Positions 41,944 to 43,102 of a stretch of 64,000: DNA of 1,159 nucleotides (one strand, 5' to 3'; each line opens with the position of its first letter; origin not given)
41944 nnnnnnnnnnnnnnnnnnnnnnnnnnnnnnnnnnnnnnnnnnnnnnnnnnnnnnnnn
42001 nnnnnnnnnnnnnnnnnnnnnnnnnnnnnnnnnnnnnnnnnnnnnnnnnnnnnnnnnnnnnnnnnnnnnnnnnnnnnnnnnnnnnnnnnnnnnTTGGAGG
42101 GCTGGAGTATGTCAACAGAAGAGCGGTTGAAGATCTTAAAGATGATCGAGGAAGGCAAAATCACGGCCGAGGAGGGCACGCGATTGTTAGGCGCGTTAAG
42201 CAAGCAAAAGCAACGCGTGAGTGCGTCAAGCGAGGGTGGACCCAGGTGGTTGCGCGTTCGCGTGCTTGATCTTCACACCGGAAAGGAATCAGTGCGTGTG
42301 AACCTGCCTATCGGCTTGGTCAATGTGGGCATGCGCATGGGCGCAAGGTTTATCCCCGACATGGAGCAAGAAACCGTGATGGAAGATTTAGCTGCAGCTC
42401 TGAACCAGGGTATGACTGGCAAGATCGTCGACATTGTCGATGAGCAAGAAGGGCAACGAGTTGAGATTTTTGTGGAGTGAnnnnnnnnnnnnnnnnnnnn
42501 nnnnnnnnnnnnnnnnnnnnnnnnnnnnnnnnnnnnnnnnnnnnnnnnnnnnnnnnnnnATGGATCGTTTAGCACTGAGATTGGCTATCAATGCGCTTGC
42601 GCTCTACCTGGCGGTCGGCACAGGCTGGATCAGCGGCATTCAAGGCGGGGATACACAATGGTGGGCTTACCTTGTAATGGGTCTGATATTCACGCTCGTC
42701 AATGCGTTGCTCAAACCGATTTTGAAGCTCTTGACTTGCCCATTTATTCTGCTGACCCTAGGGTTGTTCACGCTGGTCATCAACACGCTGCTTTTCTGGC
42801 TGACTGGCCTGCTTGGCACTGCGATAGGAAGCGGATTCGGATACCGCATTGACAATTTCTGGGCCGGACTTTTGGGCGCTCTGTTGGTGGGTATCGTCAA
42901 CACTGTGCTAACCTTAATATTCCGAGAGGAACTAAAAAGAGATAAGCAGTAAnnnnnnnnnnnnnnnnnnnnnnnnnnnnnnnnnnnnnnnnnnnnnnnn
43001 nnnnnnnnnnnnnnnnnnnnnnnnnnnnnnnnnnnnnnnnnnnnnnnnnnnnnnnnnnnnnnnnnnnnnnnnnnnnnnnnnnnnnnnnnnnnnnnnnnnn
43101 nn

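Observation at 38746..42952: Lia/Yvl-like envelope-stress operon variant: DUF2089 regulator, GGD beta-helix (YvlB/LiaX-like), GNAT, two paralogous small proteins and a DUF360 holin-like protein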

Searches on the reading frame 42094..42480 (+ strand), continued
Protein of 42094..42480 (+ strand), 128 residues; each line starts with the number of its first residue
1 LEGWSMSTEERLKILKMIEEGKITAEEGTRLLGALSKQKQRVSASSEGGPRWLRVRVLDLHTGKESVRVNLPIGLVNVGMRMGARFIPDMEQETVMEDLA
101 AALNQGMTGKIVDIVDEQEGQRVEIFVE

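Call 65: find_homologous_proteins(query=P0371, max_evalue=0.001)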
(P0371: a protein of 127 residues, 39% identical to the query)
Query P0371 (127 aa): 53 proteins with E <= 0.001 among 65 candidates.
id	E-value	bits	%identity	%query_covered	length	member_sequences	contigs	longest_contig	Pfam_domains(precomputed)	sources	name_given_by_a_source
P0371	4.5e-74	264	100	100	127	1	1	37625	PF22746.2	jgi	-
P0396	1.6e-73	262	99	100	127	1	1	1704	PF22746.2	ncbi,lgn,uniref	ncbi:hypothetical protein SDC9_112888 [bioreactor metagenome]|uniref:YvlB/LiaX N-terminal domain-con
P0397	6.5e-73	260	98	100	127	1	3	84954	PF22746.2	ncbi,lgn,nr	ncbi:MAG: hypothetical protein VB013_06520 [Anaerolineaceae bacterium]|nr:hypothetical protein [Anae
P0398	2.2e-66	239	90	100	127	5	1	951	PF22746.2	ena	-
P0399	6.1e-66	238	91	100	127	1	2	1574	PF22746.2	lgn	-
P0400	1.0e-63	231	87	100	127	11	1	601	PF22746.2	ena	-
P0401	4.8e-58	212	79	99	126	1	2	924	PF22746.2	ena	-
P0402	5.3e-58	212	76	100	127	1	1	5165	PF22746.2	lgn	-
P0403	6.4e-58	212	78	99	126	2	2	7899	PF22746.2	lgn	-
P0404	3.6e-56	206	76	100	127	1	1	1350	PF22746.2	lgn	-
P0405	6.2e-55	202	75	99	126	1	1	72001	PF22746.2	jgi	jgi:hypothetical protein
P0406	4.7e-54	199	74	100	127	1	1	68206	PF22746.2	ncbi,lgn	-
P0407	2.6e-51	191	88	80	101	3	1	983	-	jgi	-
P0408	3.1e-47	177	67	99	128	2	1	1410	PF22746.2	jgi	-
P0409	1.4e-46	175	65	99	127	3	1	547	PF22746.2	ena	-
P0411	5.6e-44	167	62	99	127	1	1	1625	PF22746.2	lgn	-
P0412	2.8e-40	155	58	99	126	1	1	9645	PF22746.2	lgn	-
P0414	9.3e-40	153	59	99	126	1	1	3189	PF22746.2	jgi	jgi:hypothetical protein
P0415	7.1e-39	151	57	99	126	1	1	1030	PF22746.2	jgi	jgi:hypothetical protein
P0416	2.0e-38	149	55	99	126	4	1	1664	PF22746.2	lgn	-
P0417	2.7e-38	149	56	99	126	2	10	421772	PF22746.2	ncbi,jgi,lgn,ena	jgi:hypothetical protein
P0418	2.2e-37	146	55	99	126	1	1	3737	PF22746.2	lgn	-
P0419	2.4e-37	146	54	99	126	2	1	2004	PF22746.2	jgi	-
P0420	3.2e-37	145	55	99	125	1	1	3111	PF22746.2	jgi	jgi:hypothetical protein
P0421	1.0e-36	144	56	99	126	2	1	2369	PF22746.2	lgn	-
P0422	1.8e-36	143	55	98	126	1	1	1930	PF22746.2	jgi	jgi:hypothetical protein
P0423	1.9e-35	139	80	69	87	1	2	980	PF22746.2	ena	-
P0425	1.3e-29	121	49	99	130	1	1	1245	PF22746.2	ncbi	-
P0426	2.3e-29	120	47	99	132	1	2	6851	PF22746.2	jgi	jgi:hypothetical protein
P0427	2.5e-29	120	48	99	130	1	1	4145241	PF22746.2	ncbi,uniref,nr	ncbi:hypothetical protein LARV_03409 [Longilinea arvoryzae]|uniref:YvlB/LiaX N-terminal domain-conta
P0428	2.7e-29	120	48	99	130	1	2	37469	PF22746.2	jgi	jgi:DUF4097 and DUF4098 domain-containing protein YvlB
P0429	5.8e-29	119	47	99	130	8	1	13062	PF22746.2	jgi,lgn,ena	-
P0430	6.8e-29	118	47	99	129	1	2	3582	PF22746.2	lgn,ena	-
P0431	1.0e-28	118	48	99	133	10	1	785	PF22746.2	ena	-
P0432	1.3e-28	117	47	99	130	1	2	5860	PF22746.2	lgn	-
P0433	1.3e-28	117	46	99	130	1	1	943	PF22746.2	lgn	-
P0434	1.4e-28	117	48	99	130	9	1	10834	PF22746.2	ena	-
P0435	2.7e-28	116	47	99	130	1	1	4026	PF22746.2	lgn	-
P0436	3.3e-28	116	47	99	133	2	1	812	PF22746.2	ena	-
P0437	3.7e-28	116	46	99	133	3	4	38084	PF22746.2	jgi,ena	-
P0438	4.0e-28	116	48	99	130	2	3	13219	PF22746.2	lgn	-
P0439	4.1e-28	116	48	99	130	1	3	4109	PF22746.2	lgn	-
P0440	6.7e-28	115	45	99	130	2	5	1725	PF22746.2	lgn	-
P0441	1.9e-27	114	47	99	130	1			PF22746.2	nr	nr:hypothetical protein [uncultured bacterium]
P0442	2.2e-27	114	45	99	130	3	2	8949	PF22746.2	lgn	-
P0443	2.4e-27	113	46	99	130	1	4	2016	PF22746.2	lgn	-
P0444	3.6e-27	113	45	99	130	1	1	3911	PF22746.2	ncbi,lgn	-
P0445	7.1e-27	112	46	99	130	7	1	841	PF22746.2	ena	-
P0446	2.4e-22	97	40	95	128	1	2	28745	PF22746.2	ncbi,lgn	-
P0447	3.2e-20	90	38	99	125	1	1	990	PF22746.2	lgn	-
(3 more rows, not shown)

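Call 66: find_encoding_contigs(protein=P0427, flank=9000, max_places=1)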
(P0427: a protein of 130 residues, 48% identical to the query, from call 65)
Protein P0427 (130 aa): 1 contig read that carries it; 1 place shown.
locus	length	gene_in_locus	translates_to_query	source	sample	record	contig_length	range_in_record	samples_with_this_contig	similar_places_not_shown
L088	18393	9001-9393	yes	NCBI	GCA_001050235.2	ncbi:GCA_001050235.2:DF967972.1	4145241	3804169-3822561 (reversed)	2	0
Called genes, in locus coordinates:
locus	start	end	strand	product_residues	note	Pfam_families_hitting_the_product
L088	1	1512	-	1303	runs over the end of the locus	PF02811:PHP, PF07733:DNA_pol3_alpha, PF17657:DNA_pol3_finger, PF14579:HHH_6, PF01336:tRNA_anti-codon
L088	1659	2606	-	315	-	-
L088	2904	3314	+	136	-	PF02310:B12-binding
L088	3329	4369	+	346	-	PF03308:MeaB, PF13191:AAA_16 (faint), PF02492:cobW (faint)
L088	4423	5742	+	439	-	PF01336:tRNA_anti-codon, PF00152:tRNA-synt_2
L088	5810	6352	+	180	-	PF13302:Acetyltransf_3, PF13420:Acetyltransf_4, PF13523:Acetyltransf_8, PF00583:Acetyltransf_1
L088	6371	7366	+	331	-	PF13793:Pribosyltran_N, PF00156:Pribosyltran, PF14572:Pribosyl_synth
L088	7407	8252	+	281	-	PF01149:Fapy_DNA_glyco, PF06831:H2TH, PF06827:zf-FPG_IleRS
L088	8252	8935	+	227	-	-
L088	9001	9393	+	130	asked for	PF22746:SHOCT-like_DUF2089-C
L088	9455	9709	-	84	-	PF01106:NifU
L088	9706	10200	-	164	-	PF00027:cNMP_binding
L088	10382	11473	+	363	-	PF01022:HTH_5, PF12802:MarR_2 (weak), PF12840:HTH_20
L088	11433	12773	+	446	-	PF12832:MFS_1_like (weak), PF07690:MFS_1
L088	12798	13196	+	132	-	PF02566:OsmC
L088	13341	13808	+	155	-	PF00210:Ferritin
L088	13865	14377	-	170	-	PF00881:Nitroreductase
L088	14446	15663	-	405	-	PF07690:MFS_1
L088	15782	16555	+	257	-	PF08220:HTH_DeoR, PF00455:DeoRC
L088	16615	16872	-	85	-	PF04226:Transgly_assoc (weak)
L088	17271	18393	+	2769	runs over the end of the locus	PF00109:ketoacyl-synt, PF02801:Ketoacyl-synt_C, PF16197:KAsynt_C_assoc, PF00698:Acyl_transf_1, PF00109:ketoacyl-synt, PF08659:KR, PF00106:adh_short, PF13561:adh_short_C2, +4 more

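Call 67: find_encoding_contigs(protein=P0397, flank=9000, max_places=1)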
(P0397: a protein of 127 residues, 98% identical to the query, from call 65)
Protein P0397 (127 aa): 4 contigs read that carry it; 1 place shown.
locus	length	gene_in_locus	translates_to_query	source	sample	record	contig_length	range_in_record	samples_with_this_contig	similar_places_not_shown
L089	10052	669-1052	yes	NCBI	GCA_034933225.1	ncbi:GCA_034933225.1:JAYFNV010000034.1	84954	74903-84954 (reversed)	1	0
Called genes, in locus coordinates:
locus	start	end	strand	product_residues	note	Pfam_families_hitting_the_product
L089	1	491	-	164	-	PF01790:LGT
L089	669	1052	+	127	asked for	PF22746:SHOCT-like_DUF2089-C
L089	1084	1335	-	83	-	PF01106:NifU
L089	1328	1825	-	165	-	PF00027:cNMP_binding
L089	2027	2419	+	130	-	PF02566:OsmC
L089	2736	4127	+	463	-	PF00209:SNF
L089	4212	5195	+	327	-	PF00248:Aldo_ket_red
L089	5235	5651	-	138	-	PF01850:PIN (weak)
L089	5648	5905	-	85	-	-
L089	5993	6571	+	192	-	PF13302:Acetyltransf_3, PF13420:Acetyltransf_4, PF00583:Acetyltransf_1, PF13523:Acetyltransf_8 (weak)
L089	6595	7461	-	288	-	PF02678:Pirin, PF05726:Pirin_C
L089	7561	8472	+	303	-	PF10503:Esterase_PHB, PF20434:BD-FAE (faint), PF00326:Peptidase_S9 (faint), PF02230:Abhydrolase_2 (weak)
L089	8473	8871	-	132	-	PF01814:Hemerythrin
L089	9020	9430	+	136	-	-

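Call 73: search_protein_families(library=pfam, proteins=[L051:4453-5454:+, L051:5532-6389:+, L051:6466-6888:+, L051:6939-7826:+, L051:9387-9920:+, L051:9954-10607:+, L051:1278-2000:+, L088:8252-8935:+, L051:2604-3032:+], max_evalue=0.01)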
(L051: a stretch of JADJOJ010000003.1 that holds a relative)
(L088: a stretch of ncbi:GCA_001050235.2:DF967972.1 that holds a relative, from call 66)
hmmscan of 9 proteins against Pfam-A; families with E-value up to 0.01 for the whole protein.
L051:4453-5454:+ (333 aa): 7 families
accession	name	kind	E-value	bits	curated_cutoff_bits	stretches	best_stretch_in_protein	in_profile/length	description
PF00005.33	ABC_tran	-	2.2e-31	109.7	25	1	33-178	1-137/137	ABC transporter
PF13304.12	AAA_21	-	8.5e-14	52.7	27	2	137-208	225-299/304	AAA domain, putative AbiEii toxin, Type IV TA system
PF13732.12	DrrA1-3_C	-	1.4e-06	29.3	27.4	1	231-322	1-80/81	ATP-binding protein DrrA1-3-like, C-terminal domain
PF13555.12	AAA_29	-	2e-05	24.7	27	1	35-75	14-54/61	P-loop containing region of AAA domain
PF02463.25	SMC_N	-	0.00017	21.5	40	0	156-208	147-201/220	RecF/RecN/SMC N terminal domain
PF03215.21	Rad17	-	0.00023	21.6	23.8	1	22-86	23-87/186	Rad17 P-loop domain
PF13476.12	AAA_23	-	0.00088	20.4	27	1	38-67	15-43/201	AAA domain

L051:5532-6389:+ (285 aa): 2 families
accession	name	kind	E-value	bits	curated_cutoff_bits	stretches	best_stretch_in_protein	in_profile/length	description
PF01061.29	ABC2_membrane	-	2.1e-12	47.5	26.9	1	25-237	10-210/211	ABC-2 type transporter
PF12698.13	ABC2_membrane_3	-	4.1e-11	43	31.6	1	71-261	155-341/347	ABC-2 family transporter protein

L051:6466-6888:+ (140 aa): 0 families

L051:6939-7826:+ (295 aa): 4 families
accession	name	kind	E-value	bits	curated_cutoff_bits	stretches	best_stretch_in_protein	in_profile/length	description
PF12698.13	ABC2_membrane_3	-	5.1e-15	55.9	31.6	1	79-276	157-346/347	ABC-2 family transporter protein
PF01061.29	ABC2_membrane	-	5e-13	49.5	26.9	1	29-244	2-210/211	ABC-2 type transporter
PF12730.13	ABC2_membrane_4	-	2.7e-06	27.9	27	1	51-188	18-155/179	ABC-2 family transporter protein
PF03379.19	CcmB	-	0.00034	20.5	24.9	1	31-195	2-155/215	CcmB protein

L051:9387-9920:+ (177 aa): 1 family
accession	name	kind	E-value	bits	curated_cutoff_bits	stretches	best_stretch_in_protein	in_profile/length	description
PF13563.12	2_5_RNA_ligase2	-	7.5e-16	59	27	1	38-164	26-149/152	2'-5' RNA ligase superfamily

L051:9954-10607:+ (217 aa): 0 families

L051:1278-2000:+ (240 aa): 1 family
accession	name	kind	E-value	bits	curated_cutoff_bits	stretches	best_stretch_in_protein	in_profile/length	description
PF13349.12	DUF4097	-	1.4e-07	31.6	22.9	1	93-205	121-231/247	Toastrack DUF4097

L088:8252-8935:+ (227 aa): 0 families

L051:2604-3032:+ (142 aa): 2 families
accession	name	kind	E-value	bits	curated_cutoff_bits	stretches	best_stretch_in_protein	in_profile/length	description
PF22746.1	SHOCT-like_DUF2089-C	-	8.8e-07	28.8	27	1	6-31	3-28/32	SHOCT-like domain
PF12840.13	HTH_20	-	0.0077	16.6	27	0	2-29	2-29/51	Helix-turn-helix domain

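Call 80: search_solved_structures(query=A7, max_evalue=5, show_alignments=2)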
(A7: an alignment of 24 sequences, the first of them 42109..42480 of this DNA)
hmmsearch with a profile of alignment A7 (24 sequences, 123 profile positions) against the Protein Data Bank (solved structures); distinct sequences matched with E-value up to 5: 39.
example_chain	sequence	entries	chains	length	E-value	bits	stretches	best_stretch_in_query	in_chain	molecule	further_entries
7osv_A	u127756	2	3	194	0.00052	23.1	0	73-120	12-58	DeNovoTIM6-SB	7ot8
7mcd_A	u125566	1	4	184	0.091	15.9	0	11-63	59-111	AI-designed TIM-barrel F15C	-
3h0g_H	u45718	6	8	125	0.23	14.6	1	43-122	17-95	DNA-directed RNA polymerases I, II, and III subunit RPABC3 | RNA polymerase II subunit Rpb8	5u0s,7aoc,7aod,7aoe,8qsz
1ezx_A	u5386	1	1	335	0.89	12.7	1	86-118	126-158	ALPHA-1-ANTITRYPSIN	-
1d5s_A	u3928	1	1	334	0.93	12.6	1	86-118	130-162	P1-ARG ANTITRYPSIN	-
7api_A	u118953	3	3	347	0.96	12.6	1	86-118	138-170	ALPHA 1-ANTITRYPSIN | ALPHA-1 ANTITRYPSIN (CHAIN A)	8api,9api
3ndf_A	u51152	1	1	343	0.97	12.6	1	86-118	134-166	Alpha-1-antitrypsin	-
1qmb_A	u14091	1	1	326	0.98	12.6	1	86-118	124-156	ALPHA-1-ANTITRYPSIN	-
2d26_A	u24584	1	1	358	0.98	12.6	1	86-118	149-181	Alpha-1-antitrypsin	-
3ndd_A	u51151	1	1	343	0.99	12.5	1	86-118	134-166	Alpha-1-antitrypsin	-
6i3z_A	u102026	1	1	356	1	12.5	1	86-118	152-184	Alpha-1-antitrypsin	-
9vdi_A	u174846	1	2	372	1.1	12.4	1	86-118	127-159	Alpha-1-antitrypsin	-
9hud_A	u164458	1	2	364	1.1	12.4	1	86-118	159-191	Alpha-1-antitrypsin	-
1atu_A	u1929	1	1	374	1.1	12.4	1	86-118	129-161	ALPHA-1-ANTITRYPSIN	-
3t1p_A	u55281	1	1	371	1.1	12.4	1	86-118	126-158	Alpha-1-antitrypsin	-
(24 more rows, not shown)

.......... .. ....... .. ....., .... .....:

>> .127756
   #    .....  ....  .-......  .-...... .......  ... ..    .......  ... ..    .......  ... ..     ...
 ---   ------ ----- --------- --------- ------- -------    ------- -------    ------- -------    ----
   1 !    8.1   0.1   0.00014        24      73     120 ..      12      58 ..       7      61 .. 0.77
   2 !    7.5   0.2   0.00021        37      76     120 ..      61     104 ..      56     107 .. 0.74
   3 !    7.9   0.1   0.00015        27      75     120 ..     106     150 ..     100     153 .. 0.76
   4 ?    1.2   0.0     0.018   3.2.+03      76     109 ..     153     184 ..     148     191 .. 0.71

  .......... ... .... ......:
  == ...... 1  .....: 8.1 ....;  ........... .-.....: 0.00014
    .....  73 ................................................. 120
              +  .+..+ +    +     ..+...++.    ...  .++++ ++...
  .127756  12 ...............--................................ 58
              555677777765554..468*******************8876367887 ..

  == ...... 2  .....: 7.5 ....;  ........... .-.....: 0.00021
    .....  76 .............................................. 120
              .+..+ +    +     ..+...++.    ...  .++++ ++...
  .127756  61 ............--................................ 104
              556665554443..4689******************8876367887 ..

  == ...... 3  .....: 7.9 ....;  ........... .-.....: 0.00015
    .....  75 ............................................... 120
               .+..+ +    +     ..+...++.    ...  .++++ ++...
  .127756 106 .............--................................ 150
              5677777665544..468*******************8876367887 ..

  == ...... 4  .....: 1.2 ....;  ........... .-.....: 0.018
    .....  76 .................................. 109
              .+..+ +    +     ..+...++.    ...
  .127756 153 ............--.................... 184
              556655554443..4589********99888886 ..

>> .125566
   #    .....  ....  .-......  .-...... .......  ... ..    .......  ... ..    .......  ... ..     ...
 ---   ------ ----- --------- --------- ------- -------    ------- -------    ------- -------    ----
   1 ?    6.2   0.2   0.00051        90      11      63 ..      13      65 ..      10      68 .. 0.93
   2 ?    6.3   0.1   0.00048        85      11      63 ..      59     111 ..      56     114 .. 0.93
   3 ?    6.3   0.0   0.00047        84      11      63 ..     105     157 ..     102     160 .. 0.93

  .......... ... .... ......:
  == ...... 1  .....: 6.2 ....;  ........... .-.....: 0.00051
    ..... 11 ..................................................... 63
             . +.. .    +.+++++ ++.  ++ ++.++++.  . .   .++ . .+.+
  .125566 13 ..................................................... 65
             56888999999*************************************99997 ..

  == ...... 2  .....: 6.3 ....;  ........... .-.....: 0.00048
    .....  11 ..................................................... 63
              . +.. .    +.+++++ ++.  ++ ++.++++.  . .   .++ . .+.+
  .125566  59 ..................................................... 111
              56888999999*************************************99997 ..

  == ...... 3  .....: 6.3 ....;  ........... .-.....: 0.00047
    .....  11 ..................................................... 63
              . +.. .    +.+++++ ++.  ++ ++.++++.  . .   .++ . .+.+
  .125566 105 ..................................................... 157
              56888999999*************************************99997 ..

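Call 85: search_protein_families(library=padloc, proteins=[window:42109-42480:+], max_evalue=0.01)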
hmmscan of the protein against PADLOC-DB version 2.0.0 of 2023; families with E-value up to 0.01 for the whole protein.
window:42109-42480:+ (123 aa): 0 families

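Call 86: search_protein_families(library=phrogs, proteins=[window:42109-42480:+], max_evalue=0.01)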
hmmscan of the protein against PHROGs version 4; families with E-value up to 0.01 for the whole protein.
window:42109-42480:+ (123 aa): 0 families

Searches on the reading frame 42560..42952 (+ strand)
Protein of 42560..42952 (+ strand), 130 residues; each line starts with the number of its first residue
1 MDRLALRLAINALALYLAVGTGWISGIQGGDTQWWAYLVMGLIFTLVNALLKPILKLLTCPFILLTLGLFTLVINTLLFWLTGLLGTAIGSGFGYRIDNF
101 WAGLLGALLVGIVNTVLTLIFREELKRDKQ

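Call 3: search_protein_families(library=pfam, proteins=[window:42560-42952:+], max_evalue=0.1)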
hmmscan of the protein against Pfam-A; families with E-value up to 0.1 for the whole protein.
window:42560-42952:+ (130 aa): 1 family
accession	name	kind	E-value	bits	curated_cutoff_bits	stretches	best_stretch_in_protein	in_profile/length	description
PF04020.18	Phage_holin_4_2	-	8e-25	87.9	28.8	1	4-116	3-105/105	Mycobacterial 4 TMS phage holin, superfamily IV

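Call 4: search_protein_families(library=ncbifam, proteins=[window:42560-42952:+], max_evalue=0.1)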
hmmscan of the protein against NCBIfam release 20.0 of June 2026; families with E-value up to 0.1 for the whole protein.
window:42560-42952:+ (130 aa): 0 families

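Call 85: search_protein_families(library=padloc, proteins=[window:42560-42952:+], max_evalue=0.01)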
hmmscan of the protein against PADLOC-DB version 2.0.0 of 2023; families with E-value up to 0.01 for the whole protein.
window:42560-42952:+ (130 aa): 0 families

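Call 86: search_protein_families(library=phrogs, proteins=[window:42560-42952:+], max_evalue=0.01)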
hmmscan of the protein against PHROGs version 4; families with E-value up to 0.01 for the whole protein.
window:42560-42952:+ (130 aa): 0 families
